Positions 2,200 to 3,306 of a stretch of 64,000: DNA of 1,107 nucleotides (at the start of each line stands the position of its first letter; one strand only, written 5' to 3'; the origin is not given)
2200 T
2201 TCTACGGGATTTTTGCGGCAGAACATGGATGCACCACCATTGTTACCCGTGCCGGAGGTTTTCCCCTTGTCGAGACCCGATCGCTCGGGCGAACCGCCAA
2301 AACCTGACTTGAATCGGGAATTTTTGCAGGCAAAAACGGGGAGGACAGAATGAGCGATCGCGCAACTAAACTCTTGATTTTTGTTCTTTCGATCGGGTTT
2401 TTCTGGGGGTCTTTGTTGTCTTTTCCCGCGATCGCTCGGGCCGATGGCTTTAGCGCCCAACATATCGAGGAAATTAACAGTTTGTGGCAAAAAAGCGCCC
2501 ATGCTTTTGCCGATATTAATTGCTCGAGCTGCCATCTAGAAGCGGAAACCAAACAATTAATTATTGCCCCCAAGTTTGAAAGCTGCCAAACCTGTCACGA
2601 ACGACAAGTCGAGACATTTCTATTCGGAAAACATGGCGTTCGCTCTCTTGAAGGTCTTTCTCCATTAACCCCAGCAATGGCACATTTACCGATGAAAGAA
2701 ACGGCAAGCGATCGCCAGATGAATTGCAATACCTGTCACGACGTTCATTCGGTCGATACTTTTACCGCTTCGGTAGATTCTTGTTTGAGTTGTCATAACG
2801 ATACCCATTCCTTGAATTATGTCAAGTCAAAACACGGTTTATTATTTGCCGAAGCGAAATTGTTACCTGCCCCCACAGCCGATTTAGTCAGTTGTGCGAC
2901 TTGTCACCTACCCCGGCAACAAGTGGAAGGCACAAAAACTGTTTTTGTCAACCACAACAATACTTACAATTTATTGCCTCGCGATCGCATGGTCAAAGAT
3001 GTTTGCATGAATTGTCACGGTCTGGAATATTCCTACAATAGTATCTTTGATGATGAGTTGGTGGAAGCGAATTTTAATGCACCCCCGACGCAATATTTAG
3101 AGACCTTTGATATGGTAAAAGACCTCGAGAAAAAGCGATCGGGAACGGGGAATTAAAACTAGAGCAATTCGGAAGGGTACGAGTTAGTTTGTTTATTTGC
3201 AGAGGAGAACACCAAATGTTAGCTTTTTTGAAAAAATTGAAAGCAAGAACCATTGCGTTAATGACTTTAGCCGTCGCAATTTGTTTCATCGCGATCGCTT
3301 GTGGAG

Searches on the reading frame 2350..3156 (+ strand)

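Call 9: search_protein_families(library=pfam, proteins=[window:2350-3156:+], max_evalue=0.01)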
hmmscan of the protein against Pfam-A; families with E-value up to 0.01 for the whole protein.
window:2350-3156:+ (268 aa): 7 families
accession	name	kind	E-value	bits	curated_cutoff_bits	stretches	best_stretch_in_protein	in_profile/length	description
PF14537.11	Cytochrom_c3_2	-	1.4e-10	42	25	2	51-149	2-78/79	Cytochrome c3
PF09699.15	Paired_CXXCH_1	-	5e-07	29.7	20.6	1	53-86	4-39/41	Doubled CXXCH motif (Paired_CXXCH_1)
PF22113.1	Mtrc-MtrF_II-IV_dom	-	5.4e-07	29.7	30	1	57-226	8-166/176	Outer membrane cytochrome MtrC/MtrF-like, domains II/IV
PF14522.11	Cytochrome_C7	-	1.1e-06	28.8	24.8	0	123-186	13-66/67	Cytochrome c7 and related cytochrome c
PF02085.21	Cytochrom_CIII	-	2.4e-05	25.1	22.9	0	122-192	29-88/101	Class III cytochrome C family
PF02335.20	Cytochrom_C552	-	0.0035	16.8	24.1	1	180-224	245-283/438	Cytochrome c552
PF13435.11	Cytochrome_C554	-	0.0063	17.9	20.8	0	78-131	1-56/84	Cytochrome c554 and c-prime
